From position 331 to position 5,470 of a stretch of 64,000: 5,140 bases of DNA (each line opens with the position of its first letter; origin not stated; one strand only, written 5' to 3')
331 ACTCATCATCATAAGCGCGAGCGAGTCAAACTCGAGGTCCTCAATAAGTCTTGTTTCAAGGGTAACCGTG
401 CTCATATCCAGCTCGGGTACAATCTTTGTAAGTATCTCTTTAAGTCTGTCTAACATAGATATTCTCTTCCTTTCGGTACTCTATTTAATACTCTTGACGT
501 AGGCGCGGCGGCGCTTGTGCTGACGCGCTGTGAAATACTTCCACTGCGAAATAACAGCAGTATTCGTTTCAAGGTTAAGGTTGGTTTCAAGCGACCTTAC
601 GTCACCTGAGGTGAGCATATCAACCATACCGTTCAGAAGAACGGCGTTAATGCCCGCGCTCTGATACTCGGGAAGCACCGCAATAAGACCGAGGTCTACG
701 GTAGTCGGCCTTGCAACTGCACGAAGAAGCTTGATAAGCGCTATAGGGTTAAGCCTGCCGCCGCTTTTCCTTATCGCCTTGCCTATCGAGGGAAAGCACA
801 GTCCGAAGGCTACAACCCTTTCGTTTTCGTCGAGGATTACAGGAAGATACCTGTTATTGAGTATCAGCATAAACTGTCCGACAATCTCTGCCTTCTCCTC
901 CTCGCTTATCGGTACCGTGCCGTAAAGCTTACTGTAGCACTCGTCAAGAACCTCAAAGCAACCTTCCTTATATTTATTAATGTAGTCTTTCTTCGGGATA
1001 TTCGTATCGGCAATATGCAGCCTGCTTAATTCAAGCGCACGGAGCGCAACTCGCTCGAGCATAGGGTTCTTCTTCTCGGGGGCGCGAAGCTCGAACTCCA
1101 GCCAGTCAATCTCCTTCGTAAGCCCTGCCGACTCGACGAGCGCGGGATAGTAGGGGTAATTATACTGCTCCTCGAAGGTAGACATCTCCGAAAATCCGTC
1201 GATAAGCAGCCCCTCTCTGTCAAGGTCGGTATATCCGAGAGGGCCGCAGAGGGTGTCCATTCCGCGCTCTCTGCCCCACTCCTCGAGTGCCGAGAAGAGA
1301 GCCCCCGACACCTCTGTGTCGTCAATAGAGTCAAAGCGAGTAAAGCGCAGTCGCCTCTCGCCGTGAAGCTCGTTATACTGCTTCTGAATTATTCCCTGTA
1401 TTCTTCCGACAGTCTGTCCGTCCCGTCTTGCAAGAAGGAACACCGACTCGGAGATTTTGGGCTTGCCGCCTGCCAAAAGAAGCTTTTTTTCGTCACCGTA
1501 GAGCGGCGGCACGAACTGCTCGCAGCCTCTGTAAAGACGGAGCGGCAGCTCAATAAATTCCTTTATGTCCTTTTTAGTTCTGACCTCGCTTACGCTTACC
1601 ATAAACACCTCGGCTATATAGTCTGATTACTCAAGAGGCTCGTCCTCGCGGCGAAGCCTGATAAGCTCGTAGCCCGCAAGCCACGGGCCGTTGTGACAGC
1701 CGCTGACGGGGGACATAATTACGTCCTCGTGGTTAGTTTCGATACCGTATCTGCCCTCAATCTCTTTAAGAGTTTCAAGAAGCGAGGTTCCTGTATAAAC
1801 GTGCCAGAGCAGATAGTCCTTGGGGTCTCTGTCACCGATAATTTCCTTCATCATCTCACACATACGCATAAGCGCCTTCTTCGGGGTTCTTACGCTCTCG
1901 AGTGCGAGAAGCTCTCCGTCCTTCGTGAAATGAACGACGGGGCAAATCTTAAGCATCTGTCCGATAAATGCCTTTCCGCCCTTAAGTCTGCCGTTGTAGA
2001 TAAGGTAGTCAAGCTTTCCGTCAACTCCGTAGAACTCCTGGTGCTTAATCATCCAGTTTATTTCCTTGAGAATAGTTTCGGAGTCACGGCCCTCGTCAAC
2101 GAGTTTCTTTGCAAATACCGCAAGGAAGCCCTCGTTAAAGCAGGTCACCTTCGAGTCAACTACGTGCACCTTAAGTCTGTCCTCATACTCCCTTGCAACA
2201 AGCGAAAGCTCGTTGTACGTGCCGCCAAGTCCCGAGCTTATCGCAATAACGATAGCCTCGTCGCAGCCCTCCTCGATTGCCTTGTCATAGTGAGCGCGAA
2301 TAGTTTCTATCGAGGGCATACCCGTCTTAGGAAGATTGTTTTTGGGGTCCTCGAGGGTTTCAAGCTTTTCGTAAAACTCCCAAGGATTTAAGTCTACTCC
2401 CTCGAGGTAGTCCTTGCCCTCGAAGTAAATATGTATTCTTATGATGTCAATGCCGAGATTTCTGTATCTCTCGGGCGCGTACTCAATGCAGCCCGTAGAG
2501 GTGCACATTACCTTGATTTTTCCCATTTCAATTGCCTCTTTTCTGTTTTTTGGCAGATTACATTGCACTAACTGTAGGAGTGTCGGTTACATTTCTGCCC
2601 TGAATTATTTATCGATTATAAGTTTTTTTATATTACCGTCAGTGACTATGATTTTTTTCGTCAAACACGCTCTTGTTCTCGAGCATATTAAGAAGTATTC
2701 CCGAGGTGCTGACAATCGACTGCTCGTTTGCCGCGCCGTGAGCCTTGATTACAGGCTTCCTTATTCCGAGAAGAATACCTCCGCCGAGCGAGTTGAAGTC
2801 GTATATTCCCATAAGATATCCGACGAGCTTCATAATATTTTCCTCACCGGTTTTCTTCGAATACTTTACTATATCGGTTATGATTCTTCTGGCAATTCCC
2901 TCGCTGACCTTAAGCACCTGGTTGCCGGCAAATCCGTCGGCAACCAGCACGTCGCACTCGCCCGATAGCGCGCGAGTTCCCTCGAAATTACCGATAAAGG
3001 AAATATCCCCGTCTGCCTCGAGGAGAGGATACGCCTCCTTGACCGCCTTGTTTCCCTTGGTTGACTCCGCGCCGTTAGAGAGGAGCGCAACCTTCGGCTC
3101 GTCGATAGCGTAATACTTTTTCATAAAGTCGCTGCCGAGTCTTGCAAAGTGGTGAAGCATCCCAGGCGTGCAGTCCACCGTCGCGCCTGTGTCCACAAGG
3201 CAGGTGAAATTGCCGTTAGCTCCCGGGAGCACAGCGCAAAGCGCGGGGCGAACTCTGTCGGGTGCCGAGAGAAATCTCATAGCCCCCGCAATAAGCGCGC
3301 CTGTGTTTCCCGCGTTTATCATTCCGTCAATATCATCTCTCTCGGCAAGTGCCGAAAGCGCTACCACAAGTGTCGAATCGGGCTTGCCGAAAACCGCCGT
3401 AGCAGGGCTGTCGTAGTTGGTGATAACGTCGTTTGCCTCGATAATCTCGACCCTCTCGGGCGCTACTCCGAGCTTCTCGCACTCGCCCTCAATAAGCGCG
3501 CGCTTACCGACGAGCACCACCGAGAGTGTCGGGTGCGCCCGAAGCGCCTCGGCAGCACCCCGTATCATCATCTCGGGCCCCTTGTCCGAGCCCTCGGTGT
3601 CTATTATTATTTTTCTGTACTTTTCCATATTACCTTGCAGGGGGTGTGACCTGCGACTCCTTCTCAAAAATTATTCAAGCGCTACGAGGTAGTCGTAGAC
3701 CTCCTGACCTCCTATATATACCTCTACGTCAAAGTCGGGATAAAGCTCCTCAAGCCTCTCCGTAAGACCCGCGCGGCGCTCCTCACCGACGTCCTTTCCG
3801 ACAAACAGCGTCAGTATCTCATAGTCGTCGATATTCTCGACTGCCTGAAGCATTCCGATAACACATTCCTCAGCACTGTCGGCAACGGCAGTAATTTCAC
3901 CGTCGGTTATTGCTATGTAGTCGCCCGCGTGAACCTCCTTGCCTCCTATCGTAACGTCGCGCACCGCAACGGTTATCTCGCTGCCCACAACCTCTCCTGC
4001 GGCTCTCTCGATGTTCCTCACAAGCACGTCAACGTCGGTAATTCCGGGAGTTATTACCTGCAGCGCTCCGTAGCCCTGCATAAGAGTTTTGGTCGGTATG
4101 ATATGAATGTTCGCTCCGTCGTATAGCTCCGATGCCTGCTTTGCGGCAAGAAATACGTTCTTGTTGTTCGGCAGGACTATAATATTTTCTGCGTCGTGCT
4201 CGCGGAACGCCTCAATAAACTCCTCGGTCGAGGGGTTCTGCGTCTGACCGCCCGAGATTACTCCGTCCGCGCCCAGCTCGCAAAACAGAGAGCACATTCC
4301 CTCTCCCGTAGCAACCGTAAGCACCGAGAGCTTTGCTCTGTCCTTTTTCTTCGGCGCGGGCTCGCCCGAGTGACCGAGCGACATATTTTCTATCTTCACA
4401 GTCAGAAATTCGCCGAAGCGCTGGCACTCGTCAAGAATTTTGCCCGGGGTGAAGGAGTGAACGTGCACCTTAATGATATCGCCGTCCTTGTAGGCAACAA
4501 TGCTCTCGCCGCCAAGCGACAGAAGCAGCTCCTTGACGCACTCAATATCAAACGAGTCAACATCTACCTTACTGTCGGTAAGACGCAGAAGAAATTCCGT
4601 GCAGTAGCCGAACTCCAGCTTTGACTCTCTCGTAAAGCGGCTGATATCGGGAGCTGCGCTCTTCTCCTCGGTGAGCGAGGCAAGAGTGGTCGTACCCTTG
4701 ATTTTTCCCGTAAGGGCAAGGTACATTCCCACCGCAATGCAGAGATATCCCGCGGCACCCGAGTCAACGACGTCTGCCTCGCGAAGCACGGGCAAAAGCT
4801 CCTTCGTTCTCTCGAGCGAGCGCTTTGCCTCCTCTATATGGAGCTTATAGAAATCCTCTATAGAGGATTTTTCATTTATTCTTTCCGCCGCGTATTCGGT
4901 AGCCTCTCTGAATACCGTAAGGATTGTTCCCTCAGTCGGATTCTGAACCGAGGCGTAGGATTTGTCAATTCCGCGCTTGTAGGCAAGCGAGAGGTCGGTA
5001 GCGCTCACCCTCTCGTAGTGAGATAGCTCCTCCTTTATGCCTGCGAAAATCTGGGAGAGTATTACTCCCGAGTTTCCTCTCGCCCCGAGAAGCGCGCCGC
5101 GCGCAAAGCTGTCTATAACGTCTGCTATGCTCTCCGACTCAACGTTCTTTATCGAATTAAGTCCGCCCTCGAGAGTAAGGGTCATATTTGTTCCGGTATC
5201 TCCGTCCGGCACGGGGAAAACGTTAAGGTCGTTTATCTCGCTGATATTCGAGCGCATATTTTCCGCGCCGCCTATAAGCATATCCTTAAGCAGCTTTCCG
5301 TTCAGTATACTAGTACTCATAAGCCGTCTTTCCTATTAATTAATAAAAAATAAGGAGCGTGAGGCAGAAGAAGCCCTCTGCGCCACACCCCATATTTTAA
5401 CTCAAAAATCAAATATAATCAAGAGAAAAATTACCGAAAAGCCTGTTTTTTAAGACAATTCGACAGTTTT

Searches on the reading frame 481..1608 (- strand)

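Call 18: search_protein_families(library=pfam, proteins=[window:481-1608:-], max_evalue=0.001)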
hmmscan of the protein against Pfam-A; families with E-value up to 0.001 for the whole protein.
window:481-1608:- (375 aa): 1 family
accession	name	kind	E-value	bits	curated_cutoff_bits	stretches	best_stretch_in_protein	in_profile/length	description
PF00583.31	Acetyltransf_1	-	0.00034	21.3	20.7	0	221-342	8-98/116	Acetyltransferase (GNAT) family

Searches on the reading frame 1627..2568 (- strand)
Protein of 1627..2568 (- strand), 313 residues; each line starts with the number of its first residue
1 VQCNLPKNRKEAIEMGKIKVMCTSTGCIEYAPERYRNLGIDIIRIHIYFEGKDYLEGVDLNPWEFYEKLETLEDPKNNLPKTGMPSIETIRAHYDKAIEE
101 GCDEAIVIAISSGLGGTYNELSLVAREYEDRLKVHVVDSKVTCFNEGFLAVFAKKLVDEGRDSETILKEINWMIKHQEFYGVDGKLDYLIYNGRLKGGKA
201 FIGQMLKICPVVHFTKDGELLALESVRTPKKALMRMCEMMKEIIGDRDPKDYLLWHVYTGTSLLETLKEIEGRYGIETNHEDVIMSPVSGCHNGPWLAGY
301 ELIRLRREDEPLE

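Call 18: search_protein_families(library=pfam, proteins=[window:1627-2568:-], max_evalue=0.001)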
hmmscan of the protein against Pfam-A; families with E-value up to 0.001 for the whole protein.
window:1627-2568:- (313 aa): 1 family
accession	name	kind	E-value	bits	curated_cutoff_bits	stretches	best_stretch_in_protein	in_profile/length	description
PF02645.21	DegV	-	9.7e-55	186.3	27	1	17-300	1-275/280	Uncharacterised protein, DegV family COG1307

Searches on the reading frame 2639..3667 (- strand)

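Call 18: search_protein_families(library=pfam, proteins=[window:2639-3667:-], max_evalue=0.001)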
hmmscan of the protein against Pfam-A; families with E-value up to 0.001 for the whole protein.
window:2639-3667:- (342 aa): 1 family
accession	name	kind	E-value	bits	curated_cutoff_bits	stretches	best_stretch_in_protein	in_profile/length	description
PF02504.20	FA_synthesis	-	3.7e-69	233.7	29.1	1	19-319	2-307/324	Fatty acid synthesis protein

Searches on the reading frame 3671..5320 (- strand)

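Call 18: search_protein_families(library=pfam, proteins=[window:3671-5320:-], max_evalue=0.001)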
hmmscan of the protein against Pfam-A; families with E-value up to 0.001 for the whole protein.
window:3671-5320:- (549 aa): 3 families
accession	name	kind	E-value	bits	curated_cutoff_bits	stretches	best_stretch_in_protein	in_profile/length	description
PF13684.11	FakA-like_C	-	2.4e-64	217.1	23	1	333-549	2-216/216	Fatty acid kinase subunit A-like, C-terminal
PF02734.22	Dak2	-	1.6e-36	126.2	27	1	36-199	1-172/174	DAK2 domain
PF21645.3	FakA-like_M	-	2.5e-20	72.5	24.9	1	236-317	1-77/80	Fatty acid kinase subunit A-like, middle domain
